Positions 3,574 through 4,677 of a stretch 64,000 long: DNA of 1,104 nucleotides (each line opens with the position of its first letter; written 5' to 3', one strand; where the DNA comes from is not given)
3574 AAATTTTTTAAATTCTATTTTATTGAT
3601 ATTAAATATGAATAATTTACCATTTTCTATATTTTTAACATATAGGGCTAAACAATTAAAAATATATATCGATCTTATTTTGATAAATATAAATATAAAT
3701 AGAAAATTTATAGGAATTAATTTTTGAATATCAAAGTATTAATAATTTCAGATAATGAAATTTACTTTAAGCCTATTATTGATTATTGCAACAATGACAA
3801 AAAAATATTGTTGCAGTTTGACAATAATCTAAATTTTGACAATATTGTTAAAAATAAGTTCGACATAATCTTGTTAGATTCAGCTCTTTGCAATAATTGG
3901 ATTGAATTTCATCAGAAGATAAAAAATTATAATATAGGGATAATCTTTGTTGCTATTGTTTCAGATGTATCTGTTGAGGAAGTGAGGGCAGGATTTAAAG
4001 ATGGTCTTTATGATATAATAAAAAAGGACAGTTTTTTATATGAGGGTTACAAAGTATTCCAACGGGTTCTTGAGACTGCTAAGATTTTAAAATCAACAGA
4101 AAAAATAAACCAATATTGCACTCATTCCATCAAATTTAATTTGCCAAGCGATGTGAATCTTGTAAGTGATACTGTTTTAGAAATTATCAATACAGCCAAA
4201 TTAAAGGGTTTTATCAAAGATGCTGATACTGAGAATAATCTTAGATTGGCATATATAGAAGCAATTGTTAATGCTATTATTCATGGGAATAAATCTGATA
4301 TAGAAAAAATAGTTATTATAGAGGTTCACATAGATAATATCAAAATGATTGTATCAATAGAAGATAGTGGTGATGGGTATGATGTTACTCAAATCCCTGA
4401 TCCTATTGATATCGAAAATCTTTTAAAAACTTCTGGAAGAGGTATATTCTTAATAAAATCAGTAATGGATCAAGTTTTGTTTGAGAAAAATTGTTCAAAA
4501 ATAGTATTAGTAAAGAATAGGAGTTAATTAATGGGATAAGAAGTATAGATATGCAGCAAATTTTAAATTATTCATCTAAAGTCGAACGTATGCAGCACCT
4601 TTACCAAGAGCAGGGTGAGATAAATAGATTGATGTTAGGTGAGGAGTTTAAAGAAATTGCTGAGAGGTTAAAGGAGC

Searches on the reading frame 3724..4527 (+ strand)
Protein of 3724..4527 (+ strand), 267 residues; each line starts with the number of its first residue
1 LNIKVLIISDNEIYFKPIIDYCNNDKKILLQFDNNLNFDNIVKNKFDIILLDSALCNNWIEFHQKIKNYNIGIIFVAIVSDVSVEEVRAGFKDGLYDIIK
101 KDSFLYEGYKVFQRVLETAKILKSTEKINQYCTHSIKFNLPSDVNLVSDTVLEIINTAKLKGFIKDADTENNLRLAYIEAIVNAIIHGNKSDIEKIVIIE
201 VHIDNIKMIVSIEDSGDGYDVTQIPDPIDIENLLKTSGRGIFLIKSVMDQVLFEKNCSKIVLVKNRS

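Call 5: search_protein_families(library=pfam, proteins=[window:3724-4527:+], max_evalue=0.01)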
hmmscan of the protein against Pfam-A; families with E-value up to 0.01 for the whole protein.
window:3724-4527:+ (267 aa): 3 families
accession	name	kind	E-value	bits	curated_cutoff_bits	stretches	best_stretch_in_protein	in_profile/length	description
PF13581.12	HATPase_c_2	-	4.3e-18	66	27.4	1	155-264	15-127/127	Histidine kinase-like ATPase domain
PF00072.30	Response_reg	-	0.0058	17.2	30.2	1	5-102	1-100/111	Response regulator receiver domain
PF02518.31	HATPase_c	-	0.0067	17.3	26.4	0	170-227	3-57/111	Histidine kinase-, DNA gyrase B-, and HSP90-like ATPase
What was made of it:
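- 3724..4527 (+): Receiver-like domain fused to an RsbW/SpoIIAB-type serine kinase domain: a candidate partner-switch kinase for the STAS protein. Pfam HATPase_c_2 E 4e-18 and a weak Response_reg match (call 5).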

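Call 73: search_protein_families(library=ncbifam, proteins=[window:3724-4527:+], max_evalue=0.00001)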
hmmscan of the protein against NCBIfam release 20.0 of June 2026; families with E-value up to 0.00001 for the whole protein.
window:3724-4527:+ (267 aa): 3 families
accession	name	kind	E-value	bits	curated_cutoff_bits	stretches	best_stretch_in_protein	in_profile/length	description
NF003144.0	PRK04069.1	equivalog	4.5e-11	42.4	145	1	134-260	6-137/161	anti-sigma B factor RsbW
TIGR01924.1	rsbW_low_gc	equivalog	5.9e-11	42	155.05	1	134-257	6-133/159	anti-sigma B factor RsbW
TIGR01925.2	spIIAB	equivalog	1.2e-10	41.4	135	1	171-256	36-123/137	anti-sigma F factor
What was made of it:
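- On SpoIIAA/RsbV-type STAS partner switch: A receiver-HATPase_c_2 protein lies at 3724-4527 (calls 5, 73), but it is not adjacent in relatives.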
